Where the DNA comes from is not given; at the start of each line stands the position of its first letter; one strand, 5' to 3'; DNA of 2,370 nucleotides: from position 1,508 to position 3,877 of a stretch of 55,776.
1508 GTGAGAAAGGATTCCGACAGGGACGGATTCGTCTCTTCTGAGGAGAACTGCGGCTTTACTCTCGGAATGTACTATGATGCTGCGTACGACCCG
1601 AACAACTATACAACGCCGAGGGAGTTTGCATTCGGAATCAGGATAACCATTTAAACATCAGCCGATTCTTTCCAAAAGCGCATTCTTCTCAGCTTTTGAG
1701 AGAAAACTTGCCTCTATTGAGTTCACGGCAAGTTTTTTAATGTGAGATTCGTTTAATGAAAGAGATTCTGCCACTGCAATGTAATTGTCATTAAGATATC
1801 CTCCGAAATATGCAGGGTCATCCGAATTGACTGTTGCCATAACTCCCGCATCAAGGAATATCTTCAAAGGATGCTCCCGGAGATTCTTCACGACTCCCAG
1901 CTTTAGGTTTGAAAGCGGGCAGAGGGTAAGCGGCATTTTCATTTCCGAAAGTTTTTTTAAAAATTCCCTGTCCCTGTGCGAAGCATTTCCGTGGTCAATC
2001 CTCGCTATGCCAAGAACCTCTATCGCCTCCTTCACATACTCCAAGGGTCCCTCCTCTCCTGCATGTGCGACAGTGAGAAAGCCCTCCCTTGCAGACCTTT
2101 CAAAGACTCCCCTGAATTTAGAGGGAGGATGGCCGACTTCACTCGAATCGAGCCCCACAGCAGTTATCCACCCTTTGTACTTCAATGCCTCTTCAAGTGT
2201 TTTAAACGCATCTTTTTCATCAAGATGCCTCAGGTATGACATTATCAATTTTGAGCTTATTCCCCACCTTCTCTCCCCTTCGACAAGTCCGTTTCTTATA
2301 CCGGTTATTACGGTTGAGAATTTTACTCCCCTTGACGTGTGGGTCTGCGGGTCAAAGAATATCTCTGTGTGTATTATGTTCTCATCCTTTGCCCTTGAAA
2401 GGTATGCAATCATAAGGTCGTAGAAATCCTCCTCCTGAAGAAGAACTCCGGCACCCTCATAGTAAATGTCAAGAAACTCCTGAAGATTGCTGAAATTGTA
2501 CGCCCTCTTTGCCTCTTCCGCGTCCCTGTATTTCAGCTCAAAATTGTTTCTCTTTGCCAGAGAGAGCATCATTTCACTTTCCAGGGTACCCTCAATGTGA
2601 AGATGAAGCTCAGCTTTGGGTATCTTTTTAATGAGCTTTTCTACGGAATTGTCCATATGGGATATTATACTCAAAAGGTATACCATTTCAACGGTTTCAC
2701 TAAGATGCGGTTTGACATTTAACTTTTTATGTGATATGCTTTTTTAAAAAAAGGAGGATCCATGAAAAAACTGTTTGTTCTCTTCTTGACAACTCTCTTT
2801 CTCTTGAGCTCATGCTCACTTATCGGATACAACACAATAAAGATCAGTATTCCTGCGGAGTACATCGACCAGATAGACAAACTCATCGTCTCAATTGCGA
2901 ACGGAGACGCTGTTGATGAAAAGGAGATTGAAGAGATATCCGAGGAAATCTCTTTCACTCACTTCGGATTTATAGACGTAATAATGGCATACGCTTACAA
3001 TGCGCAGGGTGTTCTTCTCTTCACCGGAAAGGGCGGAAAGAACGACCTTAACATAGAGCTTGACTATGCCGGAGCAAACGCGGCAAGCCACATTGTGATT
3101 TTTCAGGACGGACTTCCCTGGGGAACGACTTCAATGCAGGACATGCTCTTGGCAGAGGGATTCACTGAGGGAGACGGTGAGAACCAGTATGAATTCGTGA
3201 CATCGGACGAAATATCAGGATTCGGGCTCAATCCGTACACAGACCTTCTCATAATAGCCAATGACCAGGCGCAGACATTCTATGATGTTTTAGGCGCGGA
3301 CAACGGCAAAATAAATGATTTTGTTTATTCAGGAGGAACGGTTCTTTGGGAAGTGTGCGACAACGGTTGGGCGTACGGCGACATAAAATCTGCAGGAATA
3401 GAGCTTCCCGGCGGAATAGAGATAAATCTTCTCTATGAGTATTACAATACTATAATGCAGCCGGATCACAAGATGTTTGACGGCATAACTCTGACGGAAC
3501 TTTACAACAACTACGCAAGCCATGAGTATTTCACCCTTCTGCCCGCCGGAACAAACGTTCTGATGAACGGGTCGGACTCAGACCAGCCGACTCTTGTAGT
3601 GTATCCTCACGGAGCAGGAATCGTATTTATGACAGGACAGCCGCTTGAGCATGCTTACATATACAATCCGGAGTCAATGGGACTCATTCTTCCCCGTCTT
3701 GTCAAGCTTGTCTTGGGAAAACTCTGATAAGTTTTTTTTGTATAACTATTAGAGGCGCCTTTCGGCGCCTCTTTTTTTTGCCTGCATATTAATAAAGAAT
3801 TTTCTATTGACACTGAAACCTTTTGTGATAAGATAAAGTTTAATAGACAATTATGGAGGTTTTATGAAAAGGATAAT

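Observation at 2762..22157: One ThuA/GATase1-like module occurs seven times in five secreted proteins, four of them T9SS cargo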

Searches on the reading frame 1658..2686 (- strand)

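Call 21: search_protein_families(library=pfam, proteins=[window:1658-2686:-], max_evalue=0.01)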
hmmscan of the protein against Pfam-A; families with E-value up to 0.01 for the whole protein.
window:1658-2686:- (342 aa): 2 families
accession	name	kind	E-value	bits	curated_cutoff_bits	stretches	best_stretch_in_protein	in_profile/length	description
PF00962.28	A_deaminase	-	1.2e-86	291.2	27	1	23-341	1-327/330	Adenosine deaminase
PF19326.5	AMP_deaminase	-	3e-05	23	27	1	203-338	452-586/630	AMP deaminase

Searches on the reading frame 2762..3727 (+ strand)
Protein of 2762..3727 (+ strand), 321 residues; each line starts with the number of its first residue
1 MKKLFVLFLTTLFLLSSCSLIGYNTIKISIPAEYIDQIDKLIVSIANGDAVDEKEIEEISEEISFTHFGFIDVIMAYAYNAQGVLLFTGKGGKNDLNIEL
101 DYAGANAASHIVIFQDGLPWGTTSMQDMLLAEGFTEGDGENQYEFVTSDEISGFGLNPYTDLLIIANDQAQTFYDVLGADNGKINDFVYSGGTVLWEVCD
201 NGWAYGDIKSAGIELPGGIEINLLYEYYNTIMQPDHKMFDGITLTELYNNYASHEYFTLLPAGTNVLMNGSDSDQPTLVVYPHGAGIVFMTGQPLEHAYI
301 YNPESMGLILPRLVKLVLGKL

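Call 5: search_protein_families(library=pfam, proteins=[window:2762-3727:+], max_evalue=1)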
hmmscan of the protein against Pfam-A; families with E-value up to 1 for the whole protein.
window:2762-3727:+ (321 aa): 0 families

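Call 6: search_protein_families(library=ncbifam, proteins=[window:2762-3727:+], max_evalue=1)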
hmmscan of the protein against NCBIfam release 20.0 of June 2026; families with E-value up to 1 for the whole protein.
window:2762-3727:+ (321 aa): 1 family
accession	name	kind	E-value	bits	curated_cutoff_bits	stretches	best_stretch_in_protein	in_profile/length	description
NF047408.1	SA0632_fam_LP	equivalog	0.21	11.3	70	1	1-19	1-19/68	SA0632 family lipoprotein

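Call 11: find_homologous_proteins(query=window:2762-3727:+, max_evalue=0.001)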
Query window:2762-3727:+ (321 aa): 31 proteins with E <= 0.001 among 1981 candidates.
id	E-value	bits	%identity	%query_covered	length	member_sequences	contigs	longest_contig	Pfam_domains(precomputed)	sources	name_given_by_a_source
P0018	2.0e-212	722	100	100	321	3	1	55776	-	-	-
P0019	5.9e-190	648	89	100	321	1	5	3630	-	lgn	-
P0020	5.0e-174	596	81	100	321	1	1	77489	-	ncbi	ncbi:MAG: hypothetical protein AB7T10_00695 [bacterium]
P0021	3.7e-163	560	76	100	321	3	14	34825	-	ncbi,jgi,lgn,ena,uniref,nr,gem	ncbi:TPA: hypothetical protein DCW38_00185 [candidate division WOR-3 bacterium]|uniref:Uncharacteriz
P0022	5.1e-146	504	70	100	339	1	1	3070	-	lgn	-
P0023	4.2e-121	422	60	100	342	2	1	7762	-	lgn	-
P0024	2.4e-116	406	60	100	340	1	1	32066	-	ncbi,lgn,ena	-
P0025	3.7e-112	393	59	100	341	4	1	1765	-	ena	-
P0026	5.6e-108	379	56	100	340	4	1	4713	-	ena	-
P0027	1.6e-95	338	52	100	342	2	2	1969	-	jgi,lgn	-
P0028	1.1e-94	335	52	93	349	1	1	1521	-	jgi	jgi:hypothetical protein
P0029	5.4e-90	320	48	100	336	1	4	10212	-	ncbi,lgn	-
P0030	2.9e-84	301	44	100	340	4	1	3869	-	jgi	jgi:hypothetical protein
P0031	1.8e-65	239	41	100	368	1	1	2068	-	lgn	-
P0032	2.8e-64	235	40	100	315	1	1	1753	-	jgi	jgi:hypothetical protein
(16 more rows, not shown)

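Call 19: search_solved_structures(query=A2, max_evalue=10, show_alignments=2)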
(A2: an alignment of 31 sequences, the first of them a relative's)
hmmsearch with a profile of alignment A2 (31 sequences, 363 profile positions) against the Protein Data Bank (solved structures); distinct sequences matched with E-value up to 10: 3.
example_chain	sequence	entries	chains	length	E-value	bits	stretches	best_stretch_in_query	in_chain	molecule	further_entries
2mf8_A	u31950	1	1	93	0.78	11.8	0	268-284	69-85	Myelin transcription factor 1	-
4bts_AC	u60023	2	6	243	1.1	11.3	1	254-315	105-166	40S RIBOSOMAL PROTEIN RPS3E | KH DOMAIN CONTAINING PROTEIN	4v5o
7bob_A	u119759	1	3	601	1.5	10.9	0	283-310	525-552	Endo-beta-mannanase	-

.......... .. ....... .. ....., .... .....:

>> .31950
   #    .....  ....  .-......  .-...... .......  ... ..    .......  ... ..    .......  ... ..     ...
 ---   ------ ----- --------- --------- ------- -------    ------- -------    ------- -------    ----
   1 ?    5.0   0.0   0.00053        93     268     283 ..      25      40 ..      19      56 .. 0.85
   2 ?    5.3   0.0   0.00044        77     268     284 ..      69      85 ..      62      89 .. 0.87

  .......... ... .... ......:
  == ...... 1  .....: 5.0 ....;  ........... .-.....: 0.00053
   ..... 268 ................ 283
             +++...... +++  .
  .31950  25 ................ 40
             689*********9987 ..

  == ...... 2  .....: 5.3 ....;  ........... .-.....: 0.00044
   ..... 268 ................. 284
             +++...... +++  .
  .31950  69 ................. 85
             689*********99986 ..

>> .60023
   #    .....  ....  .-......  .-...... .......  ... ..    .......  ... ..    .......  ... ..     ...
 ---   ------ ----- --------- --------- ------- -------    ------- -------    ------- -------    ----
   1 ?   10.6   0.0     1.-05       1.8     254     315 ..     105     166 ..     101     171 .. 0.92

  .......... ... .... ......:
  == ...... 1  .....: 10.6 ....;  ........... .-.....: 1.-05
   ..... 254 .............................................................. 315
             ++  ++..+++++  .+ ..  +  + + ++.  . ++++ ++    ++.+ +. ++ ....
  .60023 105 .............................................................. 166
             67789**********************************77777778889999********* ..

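Call 26: predict_structure(alignment_id=A2)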
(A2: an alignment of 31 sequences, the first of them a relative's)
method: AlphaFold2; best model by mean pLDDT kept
length: 321 residues; sequences in the alignment: 31
mean_pLDDT: 92.9   pTM: 0.88
mean pLDDT of the five models: 92.9, 91.2, 90.9, 90.5, 90.4
residues with pLDDT >= 90: 271; 70-90: 37; 50-70: 11; < 50: 2
segments of 3 or more residues with pLDDT < 50: none
pLDDT, mean of each block of 10 residues (from residue 1): 76 59 88 96 95 96 94 97 97 92 96 94 93 95 97 96 96 97 95 94 90 95 95 93 92 94 97 97 97 94 93 94 68
secondary structure, 60 per line:
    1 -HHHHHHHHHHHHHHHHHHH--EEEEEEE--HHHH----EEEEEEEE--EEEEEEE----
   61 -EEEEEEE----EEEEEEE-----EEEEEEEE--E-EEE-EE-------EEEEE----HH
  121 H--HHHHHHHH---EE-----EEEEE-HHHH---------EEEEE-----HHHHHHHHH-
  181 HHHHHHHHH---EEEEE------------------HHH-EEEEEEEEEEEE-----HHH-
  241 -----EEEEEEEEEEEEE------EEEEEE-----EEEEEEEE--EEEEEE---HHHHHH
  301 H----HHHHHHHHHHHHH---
elements in order: H2-20 E23-29 H32-35 E40-47 E50-56 E62-68 E73-79 E85-92 E97-99 E110-114 H124-131 E142-146 H148-151 E161-165 H171-179 H181-189 E193-197 E220-231 E246-258 E265-270 E276-283 E286-291 H295-301 H306-318

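Call 30: fold_search(model_id=the predicted structure, library=pdb)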
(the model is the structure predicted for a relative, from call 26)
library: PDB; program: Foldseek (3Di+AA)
matches with E <= 10: 1013; with E <= 0.001: 101
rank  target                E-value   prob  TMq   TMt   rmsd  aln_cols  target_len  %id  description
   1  2gk3_E                5.4e-07  1.00  0.44  0.55   7.1       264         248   11  Cytoplasmic Protein STM3548 from Salmonella typhimurium (released 2006-05-02)
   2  7bob_C                6.5e-07  1.00  0.38  0.24   6.0       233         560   13  Exo-beta-1,4-mannosidase Op5Man5 from Opitutaceae bacterium strain TAV5 (released 2021-07-14)
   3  7bob_B                7.3e-07  1.00  0.37  0.23   6.9       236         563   13  Exo-beta-1,4-mannosidase Op5Man5 from Opitutaceae bacterium strain TAV5 (released 2021-07-14)
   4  7bob_A                8.8e-07  1.00  0.37  0.23   6.5       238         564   13  Exo-beta-1,4-mannosidase Op5Man5 from Opitutaceae bacterium strain TAV5 (released 2021-07-14)
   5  2gk3_A                9.9e-07  1.00  0.41  0.52   7.4       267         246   10  Cytoplasmic Protein STM3548 from Salmonella typhimurium (released 2006-05-02)
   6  3fij_D                1.8e-06  1.00  0.40  0.53   5.9       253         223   12  Crystal structure of a uncharacterized protein lin1909 (released 2009-01-13)
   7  3fij_A                1.9e-06  1.00  0.39  0.53   6.3       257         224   11  Crystal structure of a uncharacterized protein lin1909 (released 2009-01-13)
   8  8aa2_G                1.9e-06  1.00  0.39  0.30  12.6       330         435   13  Inactive levan utilisation machinery (utilisome) in the presence of levan fructo-oligosaccharides DP 15-25 (released 2023-06-07)
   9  3fij_C                4.2e-06  1.00  0.39  0.52   6.3       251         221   12  Crystal structure of a uncharacterized protein lin1909 (released 2009-01-13)
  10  3fij_B                4.5e-06  1.00  0.37  0.50   6.5       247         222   10  Crystal structure of a uncharacterized protein lin1909 (released 2009-01-13)
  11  4pxy_A                7.3e-06  1.00  0.41  0.52   7.2       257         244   12  Crystal structure of a Putative thua-like protein (BACUNI_01602) from Bacteroides uniformis ATCC 8492 at 1.50 A resolu (released 2014-04-23)
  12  7x87_A                1.3e-05  1.00  0.30  0.15   7.3       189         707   14  The complex structure of beta-1,2-glucosyltransferase from Ignavibacterium album with sophotetraose observed as sophor (released 2022-04-20)
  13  6t5o_FFF              1.3e-05  1.00  0.36  0.19   9.4       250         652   14  Bacteroides salyersiae GH164 beta-mannosidase (released 2020-01-01)
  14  6t5o_CCC              1.8e-05  1.00  0.36  0.19   9.4       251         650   14  Bacteroides salyersiae GH164 beta-mannosidase (released 2020-01-01)
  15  7vkw_A                1.9e-05  1.00  0.29  0.15   7.4       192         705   14  The apo structure of beta-1,2-glucosyltransferase from Ignavibacterium album (released 2022-03-09)
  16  3fij_G                2.1e-05  1.00  0.40  0.53   6.0       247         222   10  Crystal structure of a uncharacterized protein lin1909 (released 2009-01-13)
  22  8hx9_B                3.0e-05  1.00  0.43  0.23   4.9       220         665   14  Crystal structure of 4-amino-4-deoxychorismate synthase from Streptomyces venezuelae with chorismate (released 2023-10-18)
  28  3soz_A                3.8e-05  1.00  0.39  0.50   7.1       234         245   14  Cytoplasmic Protein STM1381 from Salmonella typhimurium LT2 (released 2011-08-03)
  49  7d50_B                6.5e-05  1.00  0.41  0.49   6.4       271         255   10  SpuA mutant - H221N with glutamyl-thioester (released 2021-10-06)
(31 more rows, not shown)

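Call 40: find_encoding_contigs(protein=P0020, flank=10000, max_places=3)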
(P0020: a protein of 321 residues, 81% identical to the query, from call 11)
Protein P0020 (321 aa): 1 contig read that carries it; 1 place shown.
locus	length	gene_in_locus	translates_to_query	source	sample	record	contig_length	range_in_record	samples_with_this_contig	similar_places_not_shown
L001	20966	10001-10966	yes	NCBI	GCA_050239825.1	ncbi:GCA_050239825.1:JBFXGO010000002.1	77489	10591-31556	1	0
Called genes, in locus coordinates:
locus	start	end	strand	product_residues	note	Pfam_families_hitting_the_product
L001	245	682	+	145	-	PF02371:Transposase_20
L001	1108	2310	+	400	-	PF13173:AAA_14, PF13635:DUF4143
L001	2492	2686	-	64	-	-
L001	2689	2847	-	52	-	-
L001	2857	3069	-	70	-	-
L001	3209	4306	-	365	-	PF04231:Endonuclease_1, PF18962:Por_Secre_tail (weak)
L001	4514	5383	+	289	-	PF00781:DAGK_cat, PF19279:YegS_C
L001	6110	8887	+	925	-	-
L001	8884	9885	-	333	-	PF00962:A_deaminase, PF19326:AMP_deaminase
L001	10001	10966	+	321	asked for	-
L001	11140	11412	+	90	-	-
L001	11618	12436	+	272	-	-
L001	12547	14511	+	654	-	PF00082:Peptidase_S8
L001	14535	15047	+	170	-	-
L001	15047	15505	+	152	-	PF00731:AIRC, PF13685:Fe-ADH_2 (weak)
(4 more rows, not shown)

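Call 50: search_protein_families(library=pfam, alignment_id=A2, max_evalue=1)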
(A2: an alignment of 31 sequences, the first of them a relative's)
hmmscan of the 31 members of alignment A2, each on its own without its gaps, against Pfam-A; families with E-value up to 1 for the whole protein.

A. member 1, P0018 (321 aa): 0 families

B. families by the number of members that match (of 31 scanned): 12 families
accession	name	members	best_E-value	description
PF08139.17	LPAM_1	6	0.00038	Prokaryotic membrane lipoprotein lipid attachment site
PF00801.26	PKD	3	5.5e-10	PKD domain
PF18911.6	PKD_4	3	9.3e-09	PKD domain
PF03463.20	eRF1_1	2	0.02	eRF1 domain 1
PF06369.18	Anemone_cytotox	1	0.031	Sea anemone cytotoxic protein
PF08329.16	ChitinaseA_N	1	0.07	Chitinase A, N-terminal domain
PF15438.11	Phyto-Amp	1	0.11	Antigenic membrane protein of phytoplasma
PF20661.2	SutA-RBD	1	0.13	SutA RNAP-binding domain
PF23619.1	Ig_VWA7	1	0.16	VWA7 Ig-like domain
PF20696.2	UbiD_C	1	0.18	3-octaprenyl-4-hydroxybenzoate carboxy-lyase C-terminal domain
PF06594.17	HCBP_related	1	0.19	Haemolysin-type calcium binding protein related domain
PF21180.3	TOP6A-Spo11_Toprim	1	0.22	Topoisomerase 6 subunit A/Spo11, Toprim domain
